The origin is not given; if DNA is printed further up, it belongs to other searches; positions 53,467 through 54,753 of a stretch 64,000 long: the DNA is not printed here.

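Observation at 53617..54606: TAXI-TRAP solute-binding protein with its two halves in swapped order (natural circular permutant?)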

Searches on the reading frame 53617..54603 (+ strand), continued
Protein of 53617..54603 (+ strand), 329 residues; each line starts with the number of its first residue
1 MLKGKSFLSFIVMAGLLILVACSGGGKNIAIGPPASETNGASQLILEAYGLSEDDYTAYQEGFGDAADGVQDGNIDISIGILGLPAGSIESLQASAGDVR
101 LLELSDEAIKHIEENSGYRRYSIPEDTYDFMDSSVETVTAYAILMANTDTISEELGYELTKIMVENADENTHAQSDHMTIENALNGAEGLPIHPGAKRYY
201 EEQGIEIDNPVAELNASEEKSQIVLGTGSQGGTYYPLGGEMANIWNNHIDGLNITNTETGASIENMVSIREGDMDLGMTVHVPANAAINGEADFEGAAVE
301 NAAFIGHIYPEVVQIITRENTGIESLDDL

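Call 21: search_protein_families(library=ncbifam, proteins=[window:53617-54603:+], max_evalue=0.00001)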
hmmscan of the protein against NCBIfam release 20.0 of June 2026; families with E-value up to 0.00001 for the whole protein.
window:53617-54603:+ (329 aa): 1 family
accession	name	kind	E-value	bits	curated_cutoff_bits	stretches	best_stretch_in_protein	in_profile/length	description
TIGR02122.1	TRAP_TAXI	subfamily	1e-68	231.6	84.35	2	26-204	141-320/320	TAXI family TRAP transporter solute-binding subunit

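Call 23: search_protein_representatives(protein=window:53617-54603:+)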
Query: 329 residues. Proteins with E-value up to 0.001 (for the whole library): 7122; up to 1e-10: 2968; up to 1e-30: 123. The best 150 are listed.
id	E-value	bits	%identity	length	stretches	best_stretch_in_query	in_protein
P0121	2.0e-137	474.0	71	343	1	23-329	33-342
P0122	1.1e-98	346.7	55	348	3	26-205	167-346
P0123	2.6e-80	286.4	72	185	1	148-329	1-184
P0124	3.3e-78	279.5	50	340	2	26-205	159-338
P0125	1.7e-77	277.2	30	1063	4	48-329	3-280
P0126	3.8e-76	272.7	49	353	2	26-204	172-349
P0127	8.0e-64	232.3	58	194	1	5-187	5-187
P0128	7.1e-59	216.0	63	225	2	220-329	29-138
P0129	1.3e-58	215.1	47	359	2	26-205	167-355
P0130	1.3e-57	211.9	39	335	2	25-205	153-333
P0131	3.0e-53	197.5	63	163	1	56-229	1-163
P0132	1.3e-52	195.4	39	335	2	26-205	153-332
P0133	2.8e-52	194.3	40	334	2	26-205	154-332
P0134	3.3e-52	194.1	65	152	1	187-328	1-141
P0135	2.8e-51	191.0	46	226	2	26-205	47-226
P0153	1.9e-39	152.2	30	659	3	26-319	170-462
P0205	1.4e-33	132.9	25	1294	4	28-300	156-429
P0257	4.1e-30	121.5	33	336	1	58-327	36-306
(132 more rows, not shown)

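Call 25: predict_structure(alignment_id=A1)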
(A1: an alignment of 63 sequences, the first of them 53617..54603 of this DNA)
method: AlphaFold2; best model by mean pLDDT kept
length: 329 residues; sequences in the alignment: 63
mean_pLDDT: 89.2   pTM: 0.82
mean pLDDT of the five models: 89.2, 88.9, 88.9, 86.5, 83.9
residues with pLDDT >= 90: 224; 70-90: 76; 50-70: 21; < 50: 8
segments of 3 or more residues with pLDDT < 50: 20-24
pLDDT, mean of each block of 10 residues (from residue 1): 60 62 67 79 93 87 77 90 86 93 97 93 95 96 97 98 97 92 95 99 97 90 86 76 97 91 92 95 94 93 96 93 90
secondary structure, 60 per line:
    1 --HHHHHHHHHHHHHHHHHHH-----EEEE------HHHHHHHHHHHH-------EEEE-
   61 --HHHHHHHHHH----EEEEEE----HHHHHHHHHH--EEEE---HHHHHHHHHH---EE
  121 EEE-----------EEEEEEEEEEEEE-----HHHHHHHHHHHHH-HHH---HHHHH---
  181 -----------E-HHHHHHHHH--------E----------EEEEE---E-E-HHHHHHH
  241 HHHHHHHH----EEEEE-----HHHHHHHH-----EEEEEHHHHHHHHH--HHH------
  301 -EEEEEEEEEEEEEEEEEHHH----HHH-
elements in order: H3-21 E27-30 H37-48 E56-59 H63-72 E77-82 H87-96 E99-102 H106-115 E119-123 E135-147 H153-165 H173-177 H194-202 E222-226 H234-248 E253-257 H263-270 E276-280 H281-289 E302-318

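Call 28: fold_search(model_id=the predicted structure, library=pdb)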
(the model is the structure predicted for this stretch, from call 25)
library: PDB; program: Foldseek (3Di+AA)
matches with E <= 10: 1388; with E <= 0.001: 563
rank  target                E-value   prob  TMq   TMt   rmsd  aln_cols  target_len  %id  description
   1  9ibp_B                2.2e-10  1.00  0.47  0.50   3.2       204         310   32  VCA0144 from Vibrio cholerae (released 2025-12-24)
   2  9ibp_A                2.6e-09  1.00  0.47  0.49   2.9       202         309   32  VCA0144 from Vibrio cholerae (released 2025-12-24)
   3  4h1x                  9.0e-09  1.00  0.42  0.52   8.4       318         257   12  Crystal structure of a phosphate ABC transporter, phosphate-binding protein (SP_2084) from Streptococcus pneumoniae TIGR (released 2012-10-17)
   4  2b4m_A                5.8e-08  1.00  0.51  0.61   7.6       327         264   12  Crystal structure of the binding protein OpuAC in complex with proline betaine (released 2006-03-21)
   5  5nxx_C                1.9e-07  1.00  0.46  0.56  10.9       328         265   12  Crystal structure of OpuAC from B. subtilis in complex with Arsenobetaine (released 2018-03-28)
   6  3chg_A                2.4e-07  1.00  0.49  0.60   9.3       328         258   12  The compatible solute-binding protein OpuAC from Bacillus subtilis in complex with DMSA (released 2008-08-12)
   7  2b4l                  2.8e-07  1.00  0.46  0.55   9.7       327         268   13  Crystal structure of the binding protein OpuAC in complex with glycine betaine (released 2006-03-21)
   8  3p7i                  3.1e-07  1.00  0.40  0.43   7.4       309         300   12  Crystal structure of Escherichia coli PhnD in complex with 2-aminoethyl phosphonate (released 2011-10-12)
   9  3s4u                  3.3e-07  1.00  0.32  0.34   8.9       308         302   10  Crystal structure of open, unliganded E. coli PhnD H157A (released 2011-10-12)
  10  5uh0_B                4.3e-07  1.00  0.37  0.50   6.2       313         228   10  1.95 Angstrom Resolution Crystal Structure of Fragment (35-274) of Membrane-bound Lytic Murein Transglycosylase F from (released 2017-01-25)
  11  3chg_D                4.3e-07  1.00  0.46  0.57   9.3       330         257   12  The compatible solute-binding protein OpuAC from Bacillus subtilis in complex with DMSA (released 2008-08-12)
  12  6czm_C                6.2e-07  1.00  0.35  0.34   9.4       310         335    8  Crystal structure of Medicago truncatula ATP-phosphoribosyltransferase in tense form (released 2018-08-15)
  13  3n5l_A                7.1e-07  1.00  0.39  0.41   7.7       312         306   10  Crystal structure of a binding protein component of ABC phosphonate transporter (PA3383) from Pseudomonas aeruginosa a (released 2010-06-02)
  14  5o2k_F                8.0e-07  1.00  0.33  0.39   8.7       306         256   11  Native apo-structure of Pseudomonas stutzeri PtxB to 2.1 A resolution (released 2017-12-06)
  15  5uh0_A                1.0e-06  1.00  0.37  0.48   6.4       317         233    9  1.95 Angstrom Resolution Crystal Structure of Fragment (35-274) of Membrane-bound Lytic Murein Transglycosylase F from (released 2017-01-25)
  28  8s4j                  2.3e-06  1.00  0.44  0.48   3.9       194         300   28  Structure, substrate selectivity determinants and membrane interactions of a Glutamate-specific TAXI TRAP binding protei (released 2024-11-06)
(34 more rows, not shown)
